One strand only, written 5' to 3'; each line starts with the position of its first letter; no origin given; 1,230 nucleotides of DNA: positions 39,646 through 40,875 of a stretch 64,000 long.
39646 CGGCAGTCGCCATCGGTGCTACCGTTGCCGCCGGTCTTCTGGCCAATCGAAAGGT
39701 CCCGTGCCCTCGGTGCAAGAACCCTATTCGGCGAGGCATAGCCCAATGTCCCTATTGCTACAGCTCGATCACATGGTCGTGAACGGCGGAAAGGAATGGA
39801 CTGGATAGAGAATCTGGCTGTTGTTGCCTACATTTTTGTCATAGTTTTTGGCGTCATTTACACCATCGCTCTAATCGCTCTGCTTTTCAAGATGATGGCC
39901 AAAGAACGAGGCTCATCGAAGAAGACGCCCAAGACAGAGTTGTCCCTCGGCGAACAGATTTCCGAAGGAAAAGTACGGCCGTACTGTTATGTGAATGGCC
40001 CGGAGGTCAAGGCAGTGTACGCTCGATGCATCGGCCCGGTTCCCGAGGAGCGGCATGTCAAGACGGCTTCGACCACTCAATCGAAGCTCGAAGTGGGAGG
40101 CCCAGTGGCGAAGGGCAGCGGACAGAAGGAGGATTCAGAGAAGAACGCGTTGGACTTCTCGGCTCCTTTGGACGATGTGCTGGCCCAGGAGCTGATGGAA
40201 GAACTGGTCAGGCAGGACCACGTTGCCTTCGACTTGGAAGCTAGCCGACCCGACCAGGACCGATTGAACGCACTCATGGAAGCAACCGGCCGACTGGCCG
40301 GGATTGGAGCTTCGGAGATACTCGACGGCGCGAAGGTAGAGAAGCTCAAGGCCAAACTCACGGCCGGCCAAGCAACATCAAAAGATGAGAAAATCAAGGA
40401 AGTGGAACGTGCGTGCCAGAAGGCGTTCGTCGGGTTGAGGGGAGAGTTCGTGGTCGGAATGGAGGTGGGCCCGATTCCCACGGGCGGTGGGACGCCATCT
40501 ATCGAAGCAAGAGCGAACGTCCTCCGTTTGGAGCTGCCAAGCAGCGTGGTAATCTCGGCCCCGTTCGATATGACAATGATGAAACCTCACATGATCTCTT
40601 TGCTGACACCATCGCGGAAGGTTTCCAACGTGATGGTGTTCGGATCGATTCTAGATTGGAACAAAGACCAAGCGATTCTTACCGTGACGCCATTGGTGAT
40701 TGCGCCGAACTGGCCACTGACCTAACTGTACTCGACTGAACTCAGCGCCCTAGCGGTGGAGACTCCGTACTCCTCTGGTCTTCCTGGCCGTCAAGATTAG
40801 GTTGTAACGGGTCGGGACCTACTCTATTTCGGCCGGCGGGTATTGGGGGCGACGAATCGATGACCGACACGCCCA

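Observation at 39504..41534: Uncharacterised three-gene module (TM zinc-ribbon peptide + TM protein + P-loop kinase-fold protein) in a defence-type island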

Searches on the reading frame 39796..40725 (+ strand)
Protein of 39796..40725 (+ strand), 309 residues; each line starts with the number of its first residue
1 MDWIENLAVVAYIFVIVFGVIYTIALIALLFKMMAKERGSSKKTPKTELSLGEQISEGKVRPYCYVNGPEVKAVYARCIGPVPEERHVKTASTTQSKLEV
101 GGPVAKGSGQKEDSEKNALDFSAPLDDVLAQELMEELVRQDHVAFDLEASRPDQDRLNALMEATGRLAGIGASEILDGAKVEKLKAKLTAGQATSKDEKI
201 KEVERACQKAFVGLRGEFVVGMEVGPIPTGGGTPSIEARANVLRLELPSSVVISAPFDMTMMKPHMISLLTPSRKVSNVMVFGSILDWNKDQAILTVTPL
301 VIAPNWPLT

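Call 4: search_protein_families(library=pfam, proteins=[window:39796-40725:+], max_evalue=0.1)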
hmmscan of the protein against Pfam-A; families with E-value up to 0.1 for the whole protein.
window:39796-40725:+ (309 aa): 0 families

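Call 5: search_protein_families(library=padloc, proteins=[window:39796-40725:+], max_evalue=0.1)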
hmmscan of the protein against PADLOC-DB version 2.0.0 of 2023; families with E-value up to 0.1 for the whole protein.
window:39796-40725:+ (309 aa): 0 families

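Call 12: find_homologous_proteins(query=window:39796-40725:+, max_evalue=0.01)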
Query window:39796-40725:+ (309 aa): 2 proteins with E <= 0.01 among 3019 candidates.
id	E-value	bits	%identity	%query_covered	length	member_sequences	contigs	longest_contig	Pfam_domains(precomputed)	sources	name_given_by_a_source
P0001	5.0e-198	674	100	100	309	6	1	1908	-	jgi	-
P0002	8.8e-142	490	71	100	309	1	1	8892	-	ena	-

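Call 13: find_encoding_contigs(protein=P0002, flank=10000)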
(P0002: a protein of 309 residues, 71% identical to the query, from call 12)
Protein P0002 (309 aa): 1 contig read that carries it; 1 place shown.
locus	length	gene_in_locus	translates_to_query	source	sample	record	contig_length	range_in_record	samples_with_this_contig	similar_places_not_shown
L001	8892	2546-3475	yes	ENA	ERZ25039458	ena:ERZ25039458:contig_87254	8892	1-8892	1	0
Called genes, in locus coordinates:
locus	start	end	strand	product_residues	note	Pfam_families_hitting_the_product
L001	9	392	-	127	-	-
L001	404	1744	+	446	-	PF01609:DDE_Tnp_1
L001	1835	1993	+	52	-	-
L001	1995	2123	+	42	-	-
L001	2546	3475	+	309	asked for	-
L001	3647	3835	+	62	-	-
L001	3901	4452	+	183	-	-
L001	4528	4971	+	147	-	PF01850:PIN (weak)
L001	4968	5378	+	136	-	-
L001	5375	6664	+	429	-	-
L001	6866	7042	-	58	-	-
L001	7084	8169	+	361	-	-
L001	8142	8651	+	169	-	PF01609:DDE_Tnp_1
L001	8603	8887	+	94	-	-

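Call 14: find_encoding_contigs(protein=P0001, flank=10000)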
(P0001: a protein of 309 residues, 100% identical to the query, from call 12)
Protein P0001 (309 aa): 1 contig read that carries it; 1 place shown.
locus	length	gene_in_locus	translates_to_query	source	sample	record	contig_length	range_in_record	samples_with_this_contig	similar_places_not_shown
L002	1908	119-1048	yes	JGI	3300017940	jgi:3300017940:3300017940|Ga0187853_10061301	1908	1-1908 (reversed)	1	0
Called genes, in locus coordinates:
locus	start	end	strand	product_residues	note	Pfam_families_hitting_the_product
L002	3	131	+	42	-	?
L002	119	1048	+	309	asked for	-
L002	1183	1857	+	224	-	-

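Call 32: search_solved_structures(query=A1, max_evalue=10)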
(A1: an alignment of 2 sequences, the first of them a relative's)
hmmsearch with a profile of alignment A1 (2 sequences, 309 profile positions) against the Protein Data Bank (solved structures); distinct sequences matched with E-value up to 10: 0.

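Call 36: search_protein_families(library=pfam, proteins=[L001:3647-3835:+, L001:3901-4452:+, L001:4968-5378:+, L001:5375-6664:+, L001:7084-8169:+], max_evalue=0.01)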
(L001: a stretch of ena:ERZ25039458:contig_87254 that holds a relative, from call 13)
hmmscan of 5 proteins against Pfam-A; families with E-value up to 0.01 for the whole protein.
L001:3647-3835:+ (62 aa): 0 families

L001:3901-4452:+ (183 aa): 0 families

L001:4968-5378:+ (136 aa): 1 family
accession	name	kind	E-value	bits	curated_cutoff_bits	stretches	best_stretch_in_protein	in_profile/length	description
PF06319.18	MmcB-like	-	0.001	19.3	22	1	31-113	35-114/148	DNA repair protein MmcB-like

L001:5375-6664:+ (429 aa): 0 families

L001:7084-8169:+ (361 aa): 1 family
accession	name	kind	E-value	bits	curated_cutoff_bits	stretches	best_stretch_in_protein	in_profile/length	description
PF04434.22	SWIM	-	3.2e-05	23.8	19.6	1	203-220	13-30/38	SWIM zinc finger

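Call 37: search_protein_representatives(alignment_id=A1)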
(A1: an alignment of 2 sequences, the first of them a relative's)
Query: 2 sequences, 309 profile positions. Proteins with E-value up to 0.001 (for the whole library): 12; up to 1e-10: 12; up to 1e-30: 5. The best 12 are listed.
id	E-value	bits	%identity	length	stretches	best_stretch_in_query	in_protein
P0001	1.4e-197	671.6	-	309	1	1-309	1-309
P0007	9.7e-41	156.5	-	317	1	9-307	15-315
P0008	1.2e-38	149.7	-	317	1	7-307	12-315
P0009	5.4e-33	131.1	-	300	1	9-307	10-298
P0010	8.3e-31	123.9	-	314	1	3-307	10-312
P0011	3.2e-29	118.7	-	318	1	9-306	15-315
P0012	1.6e-26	109.9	-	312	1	12-307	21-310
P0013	9.9e-22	94.1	-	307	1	5-308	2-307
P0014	2.1e-19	86.4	-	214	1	106-307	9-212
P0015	3.1e-18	82.6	-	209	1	99-306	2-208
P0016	8.1e-14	68.1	-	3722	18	179-225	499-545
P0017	7.6e-11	58.3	-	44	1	266-307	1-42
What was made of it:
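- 39796..40725 (+): 309-aa protein with an N-terminal TM anchor and a cytoplasmic domain of no known family; partner of the peptide. 9 full-length clusters (this protein included) plus 2 partial clusters among 1.84 billion representatives (call 37).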

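Call 38: predict_structure(alignment_id=A1)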
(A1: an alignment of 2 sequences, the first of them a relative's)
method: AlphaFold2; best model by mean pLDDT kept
length: 309 residues; sequences in the alignment: 2
mean_pLDDT: 37.5   pTM: 0.21
mean pLDDT of the five models: 37.5, 36.6, 35.6, 35.3, 34.5
residues with pLDDT >= 90: 0; 70-90: 28; 50-70: 12; < 50: 269
segments of 3 or more residues with pLDDT < 50: 36-182, 191-194, 196-309
pLDDT, mean of each block of 10 residues (from residue 1): 71 85 83 54 37 35 28 26 26 24 25 27 28 28 23 35 33 36 48 45 39 31 33 29 37 37 33 31 32 34 28
secondary structure, 60 per line:
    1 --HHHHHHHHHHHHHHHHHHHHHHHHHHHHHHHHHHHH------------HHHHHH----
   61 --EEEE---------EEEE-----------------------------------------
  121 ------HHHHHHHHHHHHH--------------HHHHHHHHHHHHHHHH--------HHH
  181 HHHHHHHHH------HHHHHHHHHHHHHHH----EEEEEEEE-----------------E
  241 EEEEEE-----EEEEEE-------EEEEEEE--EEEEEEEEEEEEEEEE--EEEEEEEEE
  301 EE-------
elements in order: H3-38 H51-56 E63-66 E76-79 H127-139 H154-169 H178-189 H196-210 E215-222 E240-246 E252-257 E265-271 E274-289 E292-302
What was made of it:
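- The AF2 model from 2 sequences was unusable (pLDDT 37.5, call 38).
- Tried and rejected: I did not use it for fold search (call 38).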

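Call 45: find_homologous_proteins(query=A3, max_evalue=0.001)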
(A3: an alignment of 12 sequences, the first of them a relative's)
Query A3 (12 sequences) (309 aa, profile of the alignment): 4 proteins with E <= 0.001 among 8000 candidates.
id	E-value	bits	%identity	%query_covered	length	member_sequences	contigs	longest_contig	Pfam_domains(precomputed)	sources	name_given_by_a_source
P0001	9.0e-117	408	100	100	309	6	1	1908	-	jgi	-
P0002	1.5e-115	404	71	100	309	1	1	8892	-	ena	-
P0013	3.6e-110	386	25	89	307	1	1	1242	-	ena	-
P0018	3.7e-15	74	100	16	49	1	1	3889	-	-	-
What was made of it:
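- Tried and rejected: The last indexed protein search with the alignment added nothing (call 45).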

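Call 46: find_encoding_contigs(protein=P0007, flank=8000)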
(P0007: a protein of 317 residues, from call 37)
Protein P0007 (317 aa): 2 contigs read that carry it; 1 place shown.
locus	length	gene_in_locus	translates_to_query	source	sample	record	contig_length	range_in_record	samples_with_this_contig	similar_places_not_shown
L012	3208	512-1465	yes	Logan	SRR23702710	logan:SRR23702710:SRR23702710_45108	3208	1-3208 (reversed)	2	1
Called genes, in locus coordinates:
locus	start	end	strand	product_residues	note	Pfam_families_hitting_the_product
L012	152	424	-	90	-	-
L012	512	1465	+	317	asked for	-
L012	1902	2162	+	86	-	PF13412:HTH_24 (faint), PF08279:HTH_11 (weak)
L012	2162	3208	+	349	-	?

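Call 49: find_encoding_contigs(protein=P0008, flank=8000)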
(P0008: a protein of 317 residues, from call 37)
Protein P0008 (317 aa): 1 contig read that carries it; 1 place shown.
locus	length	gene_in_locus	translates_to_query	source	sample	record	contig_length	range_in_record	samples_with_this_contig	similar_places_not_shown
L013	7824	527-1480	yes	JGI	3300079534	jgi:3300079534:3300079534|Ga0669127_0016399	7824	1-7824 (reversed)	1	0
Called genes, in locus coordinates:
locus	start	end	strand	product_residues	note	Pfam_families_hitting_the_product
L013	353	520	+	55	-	-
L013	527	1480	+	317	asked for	-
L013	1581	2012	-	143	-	-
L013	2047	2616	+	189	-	PF13274:SocA_Panacea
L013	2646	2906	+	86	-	-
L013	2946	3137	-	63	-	-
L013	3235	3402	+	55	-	-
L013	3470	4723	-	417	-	PF04434:SWIM, PF01609:DDE_Tnp_1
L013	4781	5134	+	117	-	-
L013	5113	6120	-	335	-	-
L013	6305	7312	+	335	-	-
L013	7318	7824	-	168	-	?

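Call 50: find_encoding_contigs(protein=P0009, flank=8000)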
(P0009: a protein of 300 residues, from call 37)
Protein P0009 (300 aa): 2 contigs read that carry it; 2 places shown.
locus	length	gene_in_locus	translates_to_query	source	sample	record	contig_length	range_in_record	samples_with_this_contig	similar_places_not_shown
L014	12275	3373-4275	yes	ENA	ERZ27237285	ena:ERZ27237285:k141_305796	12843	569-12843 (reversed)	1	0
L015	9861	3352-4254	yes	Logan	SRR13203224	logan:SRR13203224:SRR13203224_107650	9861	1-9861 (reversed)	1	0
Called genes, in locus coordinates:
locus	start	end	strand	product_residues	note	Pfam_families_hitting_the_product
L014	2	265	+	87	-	?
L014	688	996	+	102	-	-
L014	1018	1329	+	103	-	-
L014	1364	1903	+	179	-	-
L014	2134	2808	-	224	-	-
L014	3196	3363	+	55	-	-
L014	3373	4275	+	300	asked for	-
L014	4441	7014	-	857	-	PF04851:ResIII, PF19778:RE_endonuc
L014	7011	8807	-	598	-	PF01555:N6_N4_Mtase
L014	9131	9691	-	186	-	-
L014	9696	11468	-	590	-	PF02562:PhoH (faint), PF13086:AAA_11 (faint), PF13245:AAA_19, PF13604:AAA_30, PF01443:Viral_helicase1 (weak), PF13401:AAA_22 (faint), PF22232:TraI_hel_assoc_N, PF13538:UvrD_C_2 (weak)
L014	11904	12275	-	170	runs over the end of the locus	PF08751:TrwC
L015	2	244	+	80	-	?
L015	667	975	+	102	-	-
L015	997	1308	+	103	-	-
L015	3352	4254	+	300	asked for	-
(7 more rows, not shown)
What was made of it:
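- In L014 it lies about 5 kb from a TrwC/TraI relaxase-helicase (call 50).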

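Call 51: find_encoding_contigs(protein=P0010, flank=8000)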
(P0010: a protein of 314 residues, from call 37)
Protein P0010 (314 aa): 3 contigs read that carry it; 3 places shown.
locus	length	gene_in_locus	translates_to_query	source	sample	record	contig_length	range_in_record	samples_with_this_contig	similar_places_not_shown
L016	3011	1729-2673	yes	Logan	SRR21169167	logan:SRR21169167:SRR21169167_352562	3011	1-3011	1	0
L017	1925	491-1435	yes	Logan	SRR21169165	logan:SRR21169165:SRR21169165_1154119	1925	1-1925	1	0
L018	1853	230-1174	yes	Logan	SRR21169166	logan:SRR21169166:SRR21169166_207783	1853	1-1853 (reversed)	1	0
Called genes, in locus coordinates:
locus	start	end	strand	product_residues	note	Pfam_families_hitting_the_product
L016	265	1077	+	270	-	-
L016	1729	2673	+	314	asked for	-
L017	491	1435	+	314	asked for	-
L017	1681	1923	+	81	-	?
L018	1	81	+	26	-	?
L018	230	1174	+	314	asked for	-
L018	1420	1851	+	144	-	?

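Call 52: find_encoding_contigs(protein=P0011, flank=8000)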
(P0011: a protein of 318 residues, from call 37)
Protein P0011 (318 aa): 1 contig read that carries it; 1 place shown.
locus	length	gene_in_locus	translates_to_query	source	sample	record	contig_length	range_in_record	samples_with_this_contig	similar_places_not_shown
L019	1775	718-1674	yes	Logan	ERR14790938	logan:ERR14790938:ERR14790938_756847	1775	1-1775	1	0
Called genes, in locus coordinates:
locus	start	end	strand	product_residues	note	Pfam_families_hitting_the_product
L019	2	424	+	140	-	?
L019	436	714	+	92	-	-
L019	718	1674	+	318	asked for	-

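Call 53: find_encoding_contigs(protein=P0012, flank=8000)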
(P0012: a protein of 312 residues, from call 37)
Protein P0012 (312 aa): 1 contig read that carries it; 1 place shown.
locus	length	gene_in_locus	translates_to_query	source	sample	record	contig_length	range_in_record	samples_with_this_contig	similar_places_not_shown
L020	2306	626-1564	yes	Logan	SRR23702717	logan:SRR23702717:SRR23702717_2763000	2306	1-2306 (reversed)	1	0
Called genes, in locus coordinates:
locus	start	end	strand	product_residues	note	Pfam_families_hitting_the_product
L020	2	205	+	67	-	?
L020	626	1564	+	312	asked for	-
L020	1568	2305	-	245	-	?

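Call 56: search_protein_families(library=pfam, proteins=[L013:1581-2012:-, L013:2646-2906:+, L018:1420-1851:+, L020:1568-2305:-, L019:2-424:+, L014:2134-2808:-, L014:1364-1903:+, L014:688-996:+, L014:1018-1329:+, L016:265-1077:+], max_evalue=0.01)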
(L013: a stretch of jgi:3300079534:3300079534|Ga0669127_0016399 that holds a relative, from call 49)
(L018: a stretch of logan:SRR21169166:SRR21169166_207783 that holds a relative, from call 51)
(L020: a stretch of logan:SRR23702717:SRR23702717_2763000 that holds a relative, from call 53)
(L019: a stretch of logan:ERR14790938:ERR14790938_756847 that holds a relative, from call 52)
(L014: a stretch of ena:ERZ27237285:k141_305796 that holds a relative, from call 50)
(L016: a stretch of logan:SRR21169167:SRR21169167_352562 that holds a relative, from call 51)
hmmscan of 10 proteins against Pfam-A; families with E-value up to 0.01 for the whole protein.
L013:1581-2012:- (143 aa): 0 families

L013:2646-2906:+ (86 aa): 1 family
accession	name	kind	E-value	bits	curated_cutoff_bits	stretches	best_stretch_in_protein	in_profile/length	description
PF05016.21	ParE_toxin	-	0.0028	18.6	23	1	23-79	27-82/89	ParE toxin of type II toxin-antitoxin system, parDE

L018:1420-1851:+ (144 aa): 13 families
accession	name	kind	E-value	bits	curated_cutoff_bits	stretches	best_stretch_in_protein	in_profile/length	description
PF13649.12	Methyltransf_25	-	1.2e-18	68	27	1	57-144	1-88/97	Methyltransferase domain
PF01209.24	Ubie_methyltran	-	1e-17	64.7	20.1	1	51-144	45-138/233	ubiE/COQ5 methyltransferase family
PF13847.12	Methyltransf_31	-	1.3e-17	64.3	27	1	53-143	3-95/145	Methyltransferase domain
PF08241.18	Methyltransf_11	-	8.3e-17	62.1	21.2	1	58-144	1-82/95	Methyltransferase domain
PF08242.18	Methyltransf_12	-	1.1e-08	36.1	30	1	58-143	1-86/98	Methyltransferase domain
PF01135.25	PCMT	-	5.1e-06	26.8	20.3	1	43-113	63-133/210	Protein-L-isoaspartate(D-aspartate) O-methyltransferase (PCMT)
PF13489.12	Methyltransf_23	-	1.6e-05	25.1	27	1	48-142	17-101/164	Methyltransferase domain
PF01269.23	Fibrillarin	-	0.00018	21.2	27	1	11-95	30-113/227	Fibrillarin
PF06325.19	PrmA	-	0.00031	20.8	22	1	51-128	159-232/296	Ribosomal protein L11 methyltransferase (PrmA)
PF01189.24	Methyltr_RsmB-F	-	0.00098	19.3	27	1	52-126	7-83/199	16S rRNA methyltransferase RsmB/F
PF05175.20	MTS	-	0.0021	18.2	23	1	54-126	32-102/170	Methyltransferase small domain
PF02475.24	TRM5-TYW2_MTfase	-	0.0032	17.9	28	1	52-127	35-109/164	TRM5/TYW2 methyltransferase domain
PF08704.16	GCD14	-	0.0042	17.2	26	1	44-121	31-109/247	tRNA methyltransferase complex GCD14 subunit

L020:1568-2305:- (245 aa): 1 family
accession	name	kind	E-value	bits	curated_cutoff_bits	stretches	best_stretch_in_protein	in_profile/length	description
PF01609.27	DDE_Tnp_1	-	2.8e-28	99.5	23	1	42-220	7-200/200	Transposase DDE domain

L019:2-424:+ (140 aa): 0 families

L014:2134-2808:- (224 aa): 0 families

L014:1364-1903:+ (179 aa): 0 families

L014:688-996:+ (102 aa): 1 family
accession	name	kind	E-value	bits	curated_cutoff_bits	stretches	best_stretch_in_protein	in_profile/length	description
PF07386.16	DUF1499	-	0.0042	17.9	22.6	1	13-96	35-114/114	Protein of unknown function (DUF1499)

L014:1018-1329:+ (103 aa): 1 family
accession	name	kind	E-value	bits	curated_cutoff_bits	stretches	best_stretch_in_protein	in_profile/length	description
PF10439.15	Bacteriocin_IIc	-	0.0049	17.3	27.1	1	48-86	20-56/59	Bacteriocin class II with double-glycine leader peptide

L016:265-1077:+ (270 aa): 0 families
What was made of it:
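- The pair is always found on mobile DNA beside other TA genes (calls 13, 49, 56).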

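Call 59: search_solved_structures(query=A3, max_evalue=10, show_alignments=2)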
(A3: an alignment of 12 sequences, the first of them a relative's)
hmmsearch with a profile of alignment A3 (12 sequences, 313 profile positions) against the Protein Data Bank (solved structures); distinct sequences matched with E-value up to 10: 5.
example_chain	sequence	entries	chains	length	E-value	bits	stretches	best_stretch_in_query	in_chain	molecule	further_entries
7ax1_B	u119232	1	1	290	0.043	16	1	184-224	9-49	CCR4-NOT transcription complex subunit 7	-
4gmj_B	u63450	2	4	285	0.068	15.4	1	187-224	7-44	CCR4-NOT transcription complex subunit 7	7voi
9e7t_C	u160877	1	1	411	0.083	15.1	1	187-224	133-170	SDH7p Mitochondrial protein involved in assembly of succinate dehydrogenase,CCR4-NOT trans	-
2d5r_A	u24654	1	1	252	0.26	13.4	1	200-224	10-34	CCR4-NOT transcription complex subunit 7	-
8ban_C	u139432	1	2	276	1.1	11.4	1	170-204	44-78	Secretagogin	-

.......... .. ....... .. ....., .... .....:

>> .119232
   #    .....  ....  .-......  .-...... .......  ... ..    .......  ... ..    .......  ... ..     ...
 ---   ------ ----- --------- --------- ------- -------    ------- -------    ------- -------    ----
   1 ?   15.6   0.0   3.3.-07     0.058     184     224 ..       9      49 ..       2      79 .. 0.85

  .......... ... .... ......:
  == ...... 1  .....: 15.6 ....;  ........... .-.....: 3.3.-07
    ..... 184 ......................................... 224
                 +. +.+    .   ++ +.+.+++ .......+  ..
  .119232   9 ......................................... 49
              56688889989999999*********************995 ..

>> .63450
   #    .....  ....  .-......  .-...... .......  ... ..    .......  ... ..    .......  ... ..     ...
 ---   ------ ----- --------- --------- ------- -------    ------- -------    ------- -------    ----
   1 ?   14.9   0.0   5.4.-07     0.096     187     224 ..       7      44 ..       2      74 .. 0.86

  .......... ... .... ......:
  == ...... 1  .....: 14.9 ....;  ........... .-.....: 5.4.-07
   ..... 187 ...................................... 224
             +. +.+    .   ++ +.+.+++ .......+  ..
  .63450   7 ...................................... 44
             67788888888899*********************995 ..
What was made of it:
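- Tried and rejected: A weak match (E 0.04, call 59) was rejected because the family lacks the DEDD acidic residues at that spot.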

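Call 60: search_protein_families(library=pfam, alignment_id=A3, max_evalue=1)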
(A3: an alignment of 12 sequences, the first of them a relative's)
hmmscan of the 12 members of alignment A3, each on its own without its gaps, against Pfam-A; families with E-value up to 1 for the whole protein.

A. member 1, P0001 (309 aa): 0 families

B. families by the number of members that match (of 12 scanned): 7 families
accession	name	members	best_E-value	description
PF12236.14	Head-tail_con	1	0.013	Bacteriophage head to tail connecting protein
PF06686.16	SpoIIIAC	1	0.021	Stage III sporulation protein AC/AD protein family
PF25703.1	AcrF31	1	0.11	Anti-CRISPR protein F31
PF25306.1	DUF7880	1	0.13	Domain of unknown function (DUF7880)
PF08367.16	M16C_assoc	1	0.24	Peptidase M16C associated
PF04637.17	Herpes_pp85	1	0.32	Herpesvirus phosphoprotein 85 (HHV6-7 U14/HCMV UL25)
PF12669.12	FeoB_associated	1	0.58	FeoB-associated Cys-rich membrane protein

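Call 68: search_dna_similar(query=window:39796-40725:+, collection=plasmids, mode=protein, max_evalue=0.001, max_rows=10)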
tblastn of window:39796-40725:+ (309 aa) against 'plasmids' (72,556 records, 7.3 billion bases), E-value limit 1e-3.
No match.

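Call 69: search_dna_similar(query=window:39796-40725:+, collection=phages, mode=protein, max_evalue=0.001, max_rows=10)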
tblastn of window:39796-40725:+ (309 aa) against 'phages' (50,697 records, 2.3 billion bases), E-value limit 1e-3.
No match.
